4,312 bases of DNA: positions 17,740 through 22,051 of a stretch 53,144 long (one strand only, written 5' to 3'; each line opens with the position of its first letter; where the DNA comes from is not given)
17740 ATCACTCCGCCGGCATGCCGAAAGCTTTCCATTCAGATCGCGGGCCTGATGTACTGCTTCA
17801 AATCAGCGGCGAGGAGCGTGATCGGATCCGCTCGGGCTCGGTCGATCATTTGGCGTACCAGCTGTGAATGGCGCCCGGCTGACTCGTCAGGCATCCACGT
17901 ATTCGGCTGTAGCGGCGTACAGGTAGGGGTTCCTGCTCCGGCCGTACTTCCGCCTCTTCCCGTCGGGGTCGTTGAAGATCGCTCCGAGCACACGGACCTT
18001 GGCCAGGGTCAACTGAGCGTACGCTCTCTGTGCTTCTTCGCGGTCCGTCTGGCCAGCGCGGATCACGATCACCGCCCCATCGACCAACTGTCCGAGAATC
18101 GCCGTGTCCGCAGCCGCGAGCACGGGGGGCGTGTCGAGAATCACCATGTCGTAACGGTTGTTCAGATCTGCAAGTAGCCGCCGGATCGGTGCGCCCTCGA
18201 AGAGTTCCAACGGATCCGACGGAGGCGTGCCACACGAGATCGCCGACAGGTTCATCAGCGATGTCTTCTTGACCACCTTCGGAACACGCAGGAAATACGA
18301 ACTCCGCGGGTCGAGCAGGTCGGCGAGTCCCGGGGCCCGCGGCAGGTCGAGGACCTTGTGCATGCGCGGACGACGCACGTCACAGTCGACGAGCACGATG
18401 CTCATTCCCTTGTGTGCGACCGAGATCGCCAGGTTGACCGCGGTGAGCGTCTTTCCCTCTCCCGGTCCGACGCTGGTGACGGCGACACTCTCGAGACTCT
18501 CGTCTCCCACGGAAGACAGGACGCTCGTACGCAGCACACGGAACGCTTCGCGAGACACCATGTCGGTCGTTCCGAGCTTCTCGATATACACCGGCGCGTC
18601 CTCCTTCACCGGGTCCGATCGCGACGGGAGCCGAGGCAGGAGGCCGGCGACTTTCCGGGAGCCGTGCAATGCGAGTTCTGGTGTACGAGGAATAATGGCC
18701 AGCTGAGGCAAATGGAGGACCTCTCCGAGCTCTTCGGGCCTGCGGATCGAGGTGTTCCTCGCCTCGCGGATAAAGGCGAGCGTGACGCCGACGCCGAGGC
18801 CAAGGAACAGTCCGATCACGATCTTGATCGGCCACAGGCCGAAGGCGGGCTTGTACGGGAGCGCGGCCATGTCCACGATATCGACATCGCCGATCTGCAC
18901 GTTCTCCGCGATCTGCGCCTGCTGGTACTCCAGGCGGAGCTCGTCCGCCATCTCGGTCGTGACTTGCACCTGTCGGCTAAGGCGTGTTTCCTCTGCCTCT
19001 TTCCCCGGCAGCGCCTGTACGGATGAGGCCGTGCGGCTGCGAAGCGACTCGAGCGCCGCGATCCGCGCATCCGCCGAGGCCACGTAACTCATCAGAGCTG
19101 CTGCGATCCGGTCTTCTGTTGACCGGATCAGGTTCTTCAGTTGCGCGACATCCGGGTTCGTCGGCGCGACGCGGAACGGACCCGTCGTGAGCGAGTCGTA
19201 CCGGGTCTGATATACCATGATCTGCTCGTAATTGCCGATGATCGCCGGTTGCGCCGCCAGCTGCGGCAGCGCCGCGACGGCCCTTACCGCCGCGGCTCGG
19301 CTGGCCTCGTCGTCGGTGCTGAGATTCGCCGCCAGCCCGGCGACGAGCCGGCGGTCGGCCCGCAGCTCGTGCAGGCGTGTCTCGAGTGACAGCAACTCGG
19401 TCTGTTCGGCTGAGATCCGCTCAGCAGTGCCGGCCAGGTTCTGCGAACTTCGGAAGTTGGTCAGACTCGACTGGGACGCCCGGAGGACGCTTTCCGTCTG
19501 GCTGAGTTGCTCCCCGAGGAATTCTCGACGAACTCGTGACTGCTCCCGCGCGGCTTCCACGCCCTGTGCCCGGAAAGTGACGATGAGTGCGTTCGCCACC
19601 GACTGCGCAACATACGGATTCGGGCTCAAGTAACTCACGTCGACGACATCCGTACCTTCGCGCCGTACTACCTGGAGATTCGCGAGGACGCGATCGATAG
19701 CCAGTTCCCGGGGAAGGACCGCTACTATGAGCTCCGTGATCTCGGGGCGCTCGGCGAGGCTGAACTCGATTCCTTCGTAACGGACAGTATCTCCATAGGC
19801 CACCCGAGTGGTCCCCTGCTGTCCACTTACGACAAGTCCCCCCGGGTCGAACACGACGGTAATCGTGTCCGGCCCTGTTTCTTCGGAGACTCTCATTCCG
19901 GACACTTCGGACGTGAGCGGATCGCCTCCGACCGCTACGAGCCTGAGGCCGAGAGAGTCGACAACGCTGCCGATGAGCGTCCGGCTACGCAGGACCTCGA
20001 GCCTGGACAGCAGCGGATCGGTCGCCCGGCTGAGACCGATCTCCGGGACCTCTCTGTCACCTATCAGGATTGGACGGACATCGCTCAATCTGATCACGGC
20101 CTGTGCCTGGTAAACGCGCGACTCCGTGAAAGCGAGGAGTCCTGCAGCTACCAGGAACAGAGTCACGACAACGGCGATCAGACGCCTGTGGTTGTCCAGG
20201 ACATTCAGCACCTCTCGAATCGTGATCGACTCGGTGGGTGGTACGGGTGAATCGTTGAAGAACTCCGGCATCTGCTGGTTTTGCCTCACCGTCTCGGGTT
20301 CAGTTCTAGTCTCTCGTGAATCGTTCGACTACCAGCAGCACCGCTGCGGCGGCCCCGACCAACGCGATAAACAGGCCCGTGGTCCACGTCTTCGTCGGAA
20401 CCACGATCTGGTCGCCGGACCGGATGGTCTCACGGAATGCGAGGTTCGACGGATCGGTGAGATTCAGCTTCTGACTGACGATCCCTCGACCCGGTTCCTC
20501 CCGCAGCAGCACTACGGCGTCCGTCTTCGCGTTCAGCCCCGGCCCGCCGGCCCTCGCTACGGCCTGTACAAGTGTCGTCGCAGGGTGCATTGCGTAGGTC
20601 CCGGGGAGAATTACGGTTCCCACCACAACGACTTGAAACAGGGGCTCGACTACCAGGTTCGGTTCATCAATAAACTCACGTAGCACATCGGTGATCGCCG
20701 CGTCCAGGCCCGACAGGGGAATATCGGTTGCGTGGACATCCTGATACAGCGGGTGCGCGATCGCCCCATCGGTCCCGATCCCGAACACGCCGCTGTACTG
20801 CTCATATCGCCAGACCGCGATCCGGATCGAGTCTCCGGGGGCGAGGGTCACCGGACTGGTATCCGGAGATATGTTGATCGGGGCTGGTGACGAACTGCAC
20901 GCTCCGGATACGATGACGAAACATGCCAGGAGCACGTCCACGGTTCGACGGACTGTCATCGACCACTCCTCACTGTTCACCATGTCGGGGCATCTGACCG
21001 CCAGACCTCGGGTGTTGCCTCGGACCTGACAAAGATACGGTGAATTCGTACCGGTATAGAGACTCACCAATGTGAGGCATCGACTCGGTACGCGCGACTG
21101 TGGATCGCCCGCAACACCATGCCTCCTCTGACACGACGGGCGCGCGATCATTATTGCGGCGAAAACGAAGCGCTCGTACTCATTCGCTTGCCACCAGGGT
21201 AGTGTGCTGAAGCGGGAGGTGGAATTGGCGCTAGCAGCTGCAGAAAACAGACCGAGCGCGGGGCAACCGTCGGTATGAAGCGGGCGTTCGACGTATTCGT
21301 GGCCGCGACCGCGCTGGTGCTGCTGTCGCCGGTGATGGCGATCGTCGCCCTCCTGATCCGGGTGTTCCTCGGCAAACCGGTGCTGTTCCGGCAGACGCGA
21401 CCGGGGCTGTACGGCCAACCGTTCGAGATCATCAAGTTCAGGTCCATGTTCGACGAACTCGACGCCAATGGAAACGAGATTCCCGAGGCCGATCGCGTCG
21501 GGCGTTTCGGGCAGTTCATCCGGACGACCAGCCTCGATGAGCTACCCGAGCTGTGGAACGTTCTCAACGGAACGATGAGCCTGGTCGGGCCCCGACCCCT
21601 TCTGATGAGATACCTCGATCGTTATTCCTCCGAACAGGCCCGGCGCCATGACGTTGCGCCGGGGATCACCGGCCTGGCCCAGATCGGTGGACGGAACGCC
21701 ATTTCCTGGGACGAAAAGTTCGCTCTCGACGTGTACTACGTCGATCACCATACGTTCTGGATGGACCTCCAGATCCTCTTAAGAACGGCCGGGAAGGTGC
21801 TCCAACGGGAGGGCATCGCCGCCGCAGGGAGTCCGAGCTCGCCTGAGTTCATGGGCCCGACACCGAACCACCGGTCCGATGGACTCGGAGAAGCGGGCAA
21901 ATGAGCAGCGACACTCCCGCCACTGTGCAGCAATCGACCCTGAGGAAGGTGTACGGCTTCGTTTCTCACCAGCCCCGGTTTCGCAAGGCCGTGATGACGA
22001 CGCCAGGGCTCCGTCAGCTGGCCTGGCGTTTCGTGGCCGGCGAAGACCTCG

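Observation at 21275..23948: Initiating phosphoglycosyl transferase, proline dehydrogenase and FemAB-like transferase chained by ATGA overlaps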

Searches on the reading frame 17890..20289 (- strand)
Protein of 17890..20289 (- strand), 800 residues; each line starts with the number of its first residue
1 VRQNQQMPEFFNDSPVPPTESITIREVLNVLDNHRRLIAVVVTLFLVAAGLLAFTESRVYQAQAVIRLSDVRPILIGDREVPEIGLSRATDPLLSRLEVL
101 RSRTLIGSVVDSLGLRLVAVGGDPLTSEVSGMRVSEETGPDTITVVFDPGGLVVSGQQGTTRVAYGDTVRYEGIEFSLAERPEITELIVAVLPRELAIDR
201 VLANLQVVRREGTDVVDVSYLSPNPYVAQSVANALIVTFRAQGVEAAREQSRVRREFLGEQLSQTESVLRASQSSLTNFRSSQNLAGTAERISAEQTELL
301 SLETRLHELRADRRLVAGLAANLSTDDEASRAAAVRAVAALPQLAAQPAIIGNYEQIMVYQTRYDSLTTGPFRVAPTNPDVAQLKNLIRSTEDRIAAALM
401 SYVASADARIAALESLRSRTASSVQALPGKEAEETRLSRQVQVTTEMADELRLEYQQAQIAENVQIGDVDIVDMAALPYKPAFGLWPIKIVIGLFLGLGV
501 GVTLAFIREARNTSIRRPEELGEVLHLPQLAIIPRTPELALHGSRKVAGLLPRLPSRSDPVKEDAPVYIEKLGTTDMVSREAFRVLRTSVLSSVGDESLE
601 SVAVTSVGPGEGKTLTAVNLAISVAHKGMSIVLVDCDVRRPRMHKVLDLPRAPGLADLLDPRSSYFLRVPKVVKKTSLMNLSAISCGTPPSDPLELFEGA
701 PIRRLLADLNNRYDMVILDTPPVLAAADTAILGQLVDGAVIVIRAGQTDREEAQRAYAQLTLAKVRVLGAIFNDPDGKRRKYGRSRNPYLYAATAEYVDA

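Call 3: search_protein_families(library=pfam, proteins=[window:17890-20289:-], max_evalue=0.01)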
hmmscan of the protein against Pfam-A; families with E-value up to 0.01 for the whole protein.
window:17890-20289:- (800 aa): 6 families
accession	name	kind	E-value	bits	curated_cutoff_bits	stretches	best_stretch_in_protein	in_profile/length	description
PF13807.11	GNVR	-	1.2e-11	44.8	27.7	1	434-510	6-82/82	G-rich domain on putative tyrosine kinase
PF10609.15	ParA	-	7.4e-10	39.1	27.1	1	602-773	6-173/246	NUBPL iron-transfer P-loop NTPase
PF13614.12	AAA_31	-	7.5e-09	36.2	27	1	602-638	4-40/177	AAA domain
PF01656.29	CbiA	-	1.7e-06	28.5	25.4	1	602-776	1-84/125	CobQ/CobB/MinD/ParA nucleotide binding domain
PF02706.20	Wzz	-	2.3e-06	28.2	25.5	1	21-111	2-89/91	Chain length determinant protein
PF09140.17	MipZ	-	0.00065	19.5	20.7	1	610-721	11-108/262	ATPase MipZ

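Call 4: search_protein_families(library=ncbifam, proteins=[window:17890-20289:-], max_evalue=0.01)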
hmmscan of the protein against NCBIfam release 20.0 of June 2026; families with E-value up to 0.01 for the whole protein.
window:17890-20289:- (800 aa): 17 families
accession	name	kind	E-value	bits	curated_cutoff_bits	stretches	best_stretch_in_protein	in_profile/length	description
NF007350.0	PRK09841.1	equivalog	1.3e-48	165.7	1248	2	411-775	349-703/726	tyrosine-protein kinase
NF008568.0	PRK11519.1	equivalog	2.6e-45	154.8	1068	2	411-773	349-696/720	tyrosine-protein kinase Wzc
TIGR01005.1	eps_transp_fam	subfamily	1.4e-44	152.5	411.7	2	182-792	123-736/754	exopolysaccharide transport protein family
TIGR01007.1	eps_fam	subfamily_domain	1.5e-39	135.6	108.05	1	581-784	1-199/204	polysaccharide biosynthesis tyrosine autokinase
TIGR03018.1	pepcterm_TyrKin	hypoth_equivalog_domain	1.5e-39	135.4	230.65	1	580-765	12-201/207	XrtA-associated tyrosine autokinase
TIGR03029.1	EpsG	equivalog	4.9e-32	111.2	313.8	1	580-774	84-274/274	chain length determinant protein tyrosine kinase EpsG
TIGR03007.1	pepcterm_ChnLen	equivalog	4.2e-24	84.6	278.85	1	195-536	103-463/498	XrtA system polysaccharide chain length determinant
TIGR03017.1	EpsF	equivalog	1.1e-20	73.9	422.75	1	199-533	117-443/444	chain length determinant protein EpsF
TIGR01006.1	polys_exp_MPA1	subfamily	1.5e-08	34.4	296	1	440-535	129-223/226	CspC family polysaccharide chain length determinant protein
NF041546.1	ParA_partition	equivalog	7.5e-08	32.2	180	1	604-637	4-37/203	ParA family partition ATPase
TIGR01968.1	minD_bact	equivalog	5.1e-06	26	212.9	1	602-743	4-141/261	septum site-determining protein MinD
TIGR03453.1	partition_RepA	equivalog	2.6e-05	23.2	348.45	0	595-637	100-142/387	plasmid partitioning protein RepA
NF041136.1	MrpORP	equivalog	5.9e-05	22.5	450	1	602-651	8-57/365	iron-sulfur cluster carrier protein MrpORP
TIGR01969.1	minD_arch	subfamily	0.00012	21.3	201.75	1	602-773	3-168/251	cell division ATPase MinD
NF047398.1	AAA_KGGVGR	domain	0.00027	21.3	90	1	602-659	5-65/190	KGGVGR-motif variant AAA ATPase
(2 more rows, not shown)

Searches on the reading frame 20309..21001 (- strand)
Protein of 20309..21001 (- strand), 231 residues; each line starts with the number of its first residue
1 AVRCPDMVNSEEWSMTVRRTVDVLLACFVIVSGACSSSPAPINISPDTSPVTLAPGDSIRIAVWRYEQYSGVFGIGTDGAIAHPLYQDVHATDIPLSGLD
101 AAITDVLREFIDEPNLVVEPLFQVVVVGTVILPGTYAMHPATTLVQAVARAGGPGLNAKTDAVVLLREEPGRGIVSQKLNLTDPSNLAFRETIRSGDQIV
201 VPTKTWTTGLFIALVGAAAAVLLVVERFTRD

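Call 40: search_protein_families(library=pfam, proteins=[window:20309-21001:-], max_evalue=0.001)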
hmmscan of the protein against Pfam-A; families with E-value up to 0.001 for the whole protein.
window:20309-21001:- (231 aa): 3 families
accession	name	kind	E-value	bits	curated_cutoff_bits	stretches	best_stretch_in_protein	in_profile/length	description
PF02563.21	Poly_export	-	1.3e-10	41.7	28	1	46-119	2-75/77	Polysaccharide biosynthesis/export protein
PF10531.15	SLBB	-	4.6e-06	26.8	27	1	124-170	2-47/55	SLBB domain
PF22461.2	SLBB_2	-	1.9e-05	25.1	27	1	124-190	3-66/79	SLBB domain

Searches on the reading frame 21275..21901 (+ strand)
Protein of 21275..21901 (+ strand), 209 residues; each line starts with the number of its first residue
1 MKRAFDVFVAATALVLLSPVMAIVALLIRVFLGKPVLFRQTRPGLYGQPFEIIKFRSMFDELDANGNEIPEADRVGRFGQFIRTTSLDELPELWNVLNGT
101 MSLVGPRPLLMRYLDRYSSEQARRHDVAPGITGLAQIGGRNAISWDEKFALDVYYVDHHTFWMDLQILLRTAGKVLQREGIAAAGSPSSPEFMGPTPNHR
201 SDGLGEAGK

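Call 3: search_protein_families(library=pfam, proteins=[window:21275-21901:+], max_evalue=0.01)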
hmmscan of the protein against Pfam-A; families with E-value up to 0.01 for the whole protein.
window:21275-21901:+ (209 aa): 1 family
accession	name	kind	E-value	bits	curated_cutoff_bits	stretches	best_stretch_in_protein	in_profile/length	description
PF02397.22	Bac_transf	-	2.5e-63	213.3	27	1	2-176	1-178/179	Bacterial sugar transferase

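Call 4: search_protein_families(library=ncbifam, proteins=[window:21275-21901:+], max_evalue=0.01)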
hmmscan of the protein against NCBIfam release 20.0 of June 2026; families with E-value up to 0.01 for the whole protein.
window:21275-21901:+ (209 aa): 10 families
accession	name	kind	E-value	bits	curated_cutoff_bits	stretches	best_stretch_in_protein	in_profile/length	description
TIGR03025.1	EPS_sugtrans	subfamily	5.7e-73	246.6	295.55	1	1-180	257-443/445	exopolysaccharide biosynthesis polyprenyl glycosylphosphotransferase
TIGR03023.1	WcaJ_sugtrans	equivalog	3.7e-60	204.5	410.75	1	1-178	262-449/453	undecaprenyl-phosphate glucose phosphotransferase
TIGR03022.1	WbaP_sugtrans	subfamily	8.6e-57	193.4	403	2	74-180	348-454/456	undecaprenyl-phosphate galactose phosphotransferase WbaP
NF052601.1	undeca_RfbP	equivalog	8e-48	162.8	330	2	72-176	132-236/244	undecaprenyl-phosphate galactose phosphotransferase family protein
TIGR03013.1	EpsB_2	subfamily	3.8e-47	161.4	393.35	1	1-180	254-441/443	TIGR03013 family XrtA/PEP-CTERM system glycosyltransferase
NF041877.1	EPS_EpsZ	equivalog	1.1e-46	159.4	800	1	1-180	265-457/459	exopolysaccharide biosynthesis polyisoprenyl-phosphate hexose-1-phosphate transferase EpsZ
NF050817.1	PolSacchBiosHfsE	equivalog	3.9e-40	138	750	1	1-172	271-456/467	polysaccharide biosynthesis protein HfsE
NF007518.0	PRK10124.1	equivalog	4.8e-37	127.8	684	1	1-172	273-454/464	undecaprenyl-phosphate glucose phosphotransferase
NF011751.0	PRK15204.1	equivalog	3.5e-34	118.2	907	1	1-180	279-474/476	undecaprenyl-phosphate galactose phosphotransferase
NF045514.1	glycotran_HepC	equivalog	1.1e-20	73.9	140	1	1-110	116-213/220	heterocyst development glycosyltransferase HepC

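Call 75: search_solved_structures(query=window:21275-21901:+, max_evalue=0.001, show_alignments=1)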
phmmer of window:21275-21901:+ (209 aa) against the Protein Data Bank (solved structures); distinct sequences matched with E-value up to 0.001: 7.
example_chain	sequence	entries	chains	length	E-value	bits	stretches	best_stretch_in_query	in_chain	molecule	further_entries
8e37_B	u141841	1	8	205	1.3e-60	207.7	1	1-194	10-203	N,N'-diacetylbacilliosaminyl-1-phosphate transferase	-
8g1n_A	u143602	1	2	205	6.5e-60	205.4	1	1-194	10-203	N,N'-diacetylbacilliosaminyl-1-phosphate transferase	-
9s7s_A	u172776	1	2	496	3.2e-37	131.2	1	1-181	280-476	UDP-Gal::undecaprenolphosphate Gal-1-P transferase WbaP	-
30wc_A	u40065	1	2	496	3.3e-37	131.2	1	1-181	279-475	Undecaprenyl-phosphate galactose phosphotransferase WbaP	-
9s8l_A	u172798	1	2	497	3.3e-37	131.2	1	1-181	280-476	UDP-Gal::undecaprenolphosphate Gal-1-P transferase WbaP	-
30us_A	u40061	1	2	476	5.2e-37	130.5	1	1-180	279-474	UDP-Gal::undecaprenolphosphate Gal-1-P transferase WbaP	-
8t53_A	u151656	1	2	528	6.2e-32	114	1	1-180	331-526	Undecaprenyl-phosphate galactose phosphotransferase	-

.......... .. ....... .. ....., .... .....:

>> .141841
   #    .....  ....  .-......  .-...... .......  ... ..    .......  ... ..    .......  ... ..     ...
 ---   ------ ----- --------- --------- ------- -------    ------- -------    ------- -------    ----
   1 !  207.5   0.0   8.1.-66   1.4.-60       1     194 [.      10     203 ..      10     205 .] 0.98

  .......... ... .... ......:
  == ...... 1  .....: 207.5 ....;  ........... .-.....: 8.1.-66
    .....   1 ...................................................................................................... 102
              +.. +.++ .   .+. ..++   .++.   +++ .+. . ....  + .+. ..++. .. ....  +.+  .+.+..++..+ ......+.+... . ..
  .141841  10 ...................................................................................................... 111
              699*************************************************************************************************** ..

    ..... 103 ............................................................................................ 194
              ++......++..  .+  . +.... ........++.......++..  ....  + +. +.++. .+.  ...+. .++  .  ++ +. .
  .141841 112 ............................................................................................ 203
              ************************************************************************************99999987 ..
